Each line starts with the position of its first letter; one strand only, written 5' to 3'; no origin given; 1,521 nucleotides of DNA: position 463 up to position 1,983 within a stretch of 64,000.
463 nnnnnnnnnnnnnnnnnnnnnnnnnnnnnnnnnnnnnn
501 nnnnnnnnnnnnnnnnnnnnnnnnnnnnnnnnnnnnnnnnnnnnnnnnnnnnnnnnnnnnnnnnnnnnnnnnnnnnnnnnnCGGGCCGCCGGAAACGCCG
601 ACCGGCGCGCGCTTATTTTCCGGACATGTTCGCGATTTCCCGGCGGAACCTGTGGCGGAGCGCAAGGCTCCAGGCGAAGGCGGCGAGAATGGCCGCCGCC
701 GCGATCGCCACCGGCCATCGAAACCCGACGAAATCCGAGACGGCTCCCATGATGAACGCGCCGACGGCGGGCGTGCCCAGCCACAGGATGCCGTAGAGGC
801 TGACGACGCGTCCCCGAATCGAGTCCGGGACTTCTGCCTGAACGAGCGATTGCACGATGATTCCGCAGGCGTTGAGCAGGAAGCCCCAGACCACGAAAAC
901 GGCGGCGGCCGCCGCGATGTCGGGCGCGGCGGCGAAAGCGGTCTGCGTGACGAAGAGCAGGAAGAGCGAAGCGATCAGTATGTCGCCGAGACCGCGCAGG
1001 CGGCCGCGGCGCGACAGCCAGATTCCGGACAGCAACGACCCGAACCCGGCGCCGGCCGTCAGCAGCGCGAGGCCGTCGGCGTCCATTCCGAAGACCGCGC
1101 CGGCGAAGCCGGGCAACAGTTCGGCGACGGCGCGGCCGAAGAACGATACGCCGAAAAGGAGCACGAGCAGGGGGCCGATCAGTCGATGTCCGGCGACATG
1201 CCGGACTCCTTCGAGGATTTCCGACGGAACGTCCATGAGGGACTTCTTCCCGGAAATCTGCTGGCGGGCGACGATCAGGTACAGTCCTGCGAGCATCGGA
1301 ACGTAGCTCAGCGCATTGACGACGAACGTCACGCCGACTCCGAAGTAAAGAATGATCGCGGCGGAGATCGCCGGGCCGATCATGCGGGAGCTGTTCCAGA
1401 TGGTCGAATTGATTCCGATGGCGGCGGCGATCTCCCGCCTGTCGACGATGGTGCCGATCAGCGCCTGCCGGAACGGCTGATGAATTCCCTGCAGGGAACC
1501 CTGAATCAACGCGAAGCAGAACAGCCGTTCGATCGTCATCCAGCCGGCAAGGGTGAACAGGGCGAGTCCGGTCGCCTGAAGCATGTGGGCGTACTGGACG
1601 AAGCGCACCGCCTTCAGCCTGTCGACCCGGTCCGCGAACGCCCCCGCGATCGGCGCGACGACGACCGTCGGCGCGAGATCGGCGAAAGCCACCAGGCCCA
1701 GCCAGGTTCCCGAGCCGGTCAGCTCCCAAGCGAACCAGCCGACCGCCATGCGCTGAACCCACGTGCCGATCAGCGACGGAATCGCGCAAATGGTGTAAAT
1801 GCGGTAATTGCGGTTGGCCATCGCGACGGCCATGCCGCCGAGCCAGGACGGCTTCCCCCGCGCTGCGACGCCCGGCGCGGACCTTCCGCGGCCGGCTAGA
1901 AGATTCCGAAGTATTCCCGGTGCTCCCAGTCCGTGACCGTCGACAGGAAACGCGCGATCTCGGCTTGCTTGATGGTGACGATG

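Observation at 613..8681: Candidate gamma-glutamylation-dependent catabolic module: TRAP dctQMP, YciI, alpha-only Rieske oxygenase, GS-like ligase and MFS exporter on one strand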

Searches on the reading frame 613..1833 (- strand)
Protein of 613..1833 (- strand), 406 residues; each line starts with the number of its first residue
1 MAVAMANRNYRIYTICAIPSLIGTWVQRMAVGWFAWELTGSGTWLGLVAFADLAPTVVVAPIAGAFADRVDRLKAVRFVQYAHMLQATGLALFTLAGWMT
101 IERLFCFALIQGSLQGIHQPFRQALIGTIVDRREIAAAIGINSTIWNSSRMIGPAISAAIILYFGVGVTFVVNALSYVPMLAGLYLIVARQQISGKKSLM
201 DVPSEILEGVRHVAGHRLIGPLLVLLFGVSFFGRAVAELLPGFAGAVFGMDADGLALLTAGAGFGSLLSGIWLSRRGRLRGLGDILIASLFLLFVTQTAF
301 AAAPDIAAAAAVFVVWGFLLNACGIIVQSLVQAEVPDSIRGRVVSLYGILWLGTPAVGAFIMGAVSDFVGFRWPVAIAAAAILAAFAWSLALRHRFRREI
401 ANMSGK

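Call 7: search_protein_families(library=pfam, proteins=[window:613-1833:-], max_evalue=0.01)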
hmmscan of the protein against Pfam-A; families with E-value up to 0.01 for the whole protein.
window:613-1833:- (406 aa): 2 families
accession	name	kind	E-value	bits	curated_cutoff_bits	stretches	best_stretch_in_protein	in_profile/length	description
PF05977.19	MFS_3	-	2.4e-36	125.7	27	1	6-393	8-394/524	Transmembrane secretion effector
PF07690.21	MFS_1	-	1.1e-28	100.7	33.4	2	15-351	3-339/347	Major Facilitator Superfamily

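Call 8: search_protein_families(library=ncbifam, proteins=[window:613-1833:-], max_evalue=0.01)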
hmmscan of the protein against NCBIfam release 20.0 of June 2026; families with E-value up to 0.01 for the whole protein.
window:613-1833:- (406 aa): 11 families
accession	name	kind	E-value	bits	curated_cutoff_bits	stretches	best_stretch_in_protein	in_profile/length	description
TIGR00900.1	2A0121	subfamily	1.8e-36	126.2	319.6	1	16-370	7-364/364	H+ Antiporter protein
NF007792.0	PRK10489.1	equivalog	7.6e-27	94.4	324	1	6-397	15-403/419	enterobactin transporter EntS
TIGR00880.1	2_A_01_02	superfamily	3.8e-13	49.8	131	2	260-390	9-135/141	multidrug resistance protein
NF000246.1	macrolide_MefC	exception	1.6e-10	40.7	870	1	25-380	26-383/407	macrolide efflux MFS transporter Mef(C)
NF000154.1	macrolide_MefEN2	exception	2e-08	34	800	1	21-277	20-274/401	macrolide efflux MFS transporter Mef(En2)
NF000051.1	macrolide_MefB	exception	1.1e-07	31.1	800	1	12-382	14-386/409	macrolide efflux MFS transporter Mef(B)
NF000245.1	macrolide_MefA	exception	9e-06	25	675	1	7-373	6-377/405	macrolide efflux MFS transporter Mef(A)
NF006386.0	PRK08633.1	equivalog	1.8e-05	22.6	1221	1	41-350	45-366/1147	acyl-[ACP]--phospholipid O-acyltransferase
NF012178.0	tet_MFS_V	exception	8.4e-05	21.9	640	1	6-392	6-399/409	tetracycline efflux MFS transporter Tet(V)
TIGR00711.1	efflux_EmrB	subfamily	0.0059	15.4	230.2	0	285-374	69-158/485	DHA2 family efflux MFS transporter permease subunit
NF052575.1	MFS_efflux_Tap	equivalog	0.0081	15.2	625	0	20-383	16-385/401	multidrug efflux MFS transporter Tap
